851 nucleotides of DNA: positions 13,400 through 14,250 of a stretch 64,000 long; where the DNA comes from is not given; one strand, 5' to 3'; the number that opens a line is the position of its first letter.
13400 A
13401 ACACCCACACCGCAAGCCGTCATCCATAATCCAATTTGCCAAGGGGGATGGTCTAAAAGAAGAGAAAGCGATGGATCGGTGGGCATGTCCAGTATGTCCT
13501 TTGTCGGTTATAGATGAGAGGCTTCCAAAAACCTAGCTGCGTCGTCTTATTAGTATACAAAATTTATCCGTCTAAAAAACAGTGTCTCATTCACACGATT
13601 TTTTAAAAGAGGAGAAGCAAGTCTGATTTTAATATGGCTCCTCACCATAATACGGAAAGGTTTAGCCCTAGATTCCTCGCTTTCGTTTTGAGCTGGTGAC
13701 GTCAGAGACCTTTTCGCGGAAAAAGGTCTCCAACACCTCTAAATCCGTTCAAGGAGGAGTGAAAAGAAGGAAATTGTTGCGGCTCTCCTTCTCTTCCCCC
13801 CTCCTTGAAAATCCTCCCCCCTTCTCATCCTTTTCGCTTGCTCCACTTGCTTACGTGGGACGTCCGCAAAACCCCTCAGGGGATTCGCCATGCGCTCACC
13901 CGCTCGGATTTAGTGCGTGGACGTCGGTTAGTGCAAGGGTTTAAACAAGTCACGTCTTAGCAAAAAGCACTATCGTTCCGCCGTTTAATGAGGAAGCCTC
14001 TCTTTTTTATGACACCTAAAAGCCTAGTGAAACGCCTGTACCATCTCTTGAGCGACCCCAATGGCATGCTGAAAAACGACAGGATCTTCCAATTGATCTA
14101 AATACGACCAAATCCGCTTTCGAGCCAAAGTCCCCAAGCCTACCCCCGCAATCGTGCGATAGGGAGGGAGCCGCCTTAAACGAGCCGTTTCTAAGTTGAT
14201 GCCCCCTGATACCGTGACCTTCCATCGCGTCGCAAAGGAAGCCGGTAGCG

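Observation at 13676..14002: Novel dispersed intergenic repeat family with a perfect palindromic core (three copies in 64 kb)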

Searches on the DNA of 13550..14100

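Call 7: search_rna_families(source=window, start=13550, end=14100, threshold=evalue, max_evalue=10)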
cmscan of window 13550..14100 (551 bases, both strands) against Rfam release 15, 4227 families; matches with E-value up to 10: 32.
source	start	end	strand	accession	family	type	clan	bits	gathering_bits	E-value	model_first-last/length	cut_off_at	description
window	13748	13809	-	RF03799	mir-3202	Gene; miRNA;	-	27.1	90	0.002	1-79/79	no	mir-3202 microRNA precursor family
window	13747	13808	-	RF00647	MIR164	Gene; miRNA;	-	25.9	64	0.0045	1-68/68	no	MIR164 microRNA precursor family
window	13747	13809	-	RF04083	MIR528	Gene; miRNA;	-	24.1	62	0.015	1-89/89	no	MIR528 microRNA precursor family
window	13747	13810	-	RF03629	mir-641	Gene; miRNA;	-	23.6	100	0.046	1-98/98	no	mir-641 microRNA precursor family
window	13751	13806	-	RF03946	mir-3132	Gene; miRNA;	-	22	84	0.28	1-75/75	no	mir-3132 microRNA precursor family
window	13747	13810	-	RF00891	mir-671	Gene; miRNA;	-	21.9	65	0.35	1-84/84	no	mir-671 microRNA precursor family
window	13752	13804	-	RF03778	mir-483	Gene; miRNA;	-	21.3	60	0.2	1-75/75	no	mir-483 microRNA precursor family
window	13749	13808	-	RF03964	mir-H1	Gene; miRNA;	-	20.3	97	0.98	1-85/85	no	mir-H1 microRNA precursor family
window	13751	13806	+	RF03629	mir-641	Gene; miRNA;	-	19.6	100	0.48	1-98/98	no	mir-641 microRNA precursor family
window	13738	13816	-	RF04164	MIR1507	Gene; miRNA;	-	19.5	73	0.099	1-107/107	no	MIR1507 microRNA precursor family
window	13751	13848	+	RF00092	SNORA63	Gene; snRNA; snoRNA; HACA-box;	-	19.5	90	0.96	1-130/130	no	Small nucleolar RNA SNORA63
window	13750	13807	-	RF04279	mir-H20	Gene; miRNA;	CL00141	19.1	99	0.68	1-82/82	no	mir-H20 microRNA precursor family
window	13752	13806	+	RF03493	mir-1281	Gene; miRNA;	-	18.5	70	2.2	1-54/54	no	mir-1281 microRNA precursor family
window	13749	13808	+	RF03778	mir-483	Gene; miRNA;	-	18.2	60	1.1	5-70/75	no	mir-483 microRNA precursor family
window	13746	13810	+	RF03340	mir-6511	Gene; miRNA;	-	18.1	87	2.7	1-67/67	no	mir-6511 microRNA precursor family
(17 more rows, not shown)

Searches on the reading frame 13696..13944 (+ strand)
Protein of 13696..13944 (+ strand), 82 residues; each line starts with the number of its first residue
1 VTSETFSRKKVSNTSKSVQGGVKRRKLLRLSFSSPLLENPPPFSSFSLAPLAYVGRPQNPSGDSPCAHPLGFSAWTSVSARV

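Call 35: search_protein_families(library=pfam, proteins=[window:13696-13944:+], max_evalue=0.001)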
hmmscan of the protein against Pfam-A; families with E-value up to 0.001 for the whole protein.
window:13696-13944:+ (82 aa): 0 families
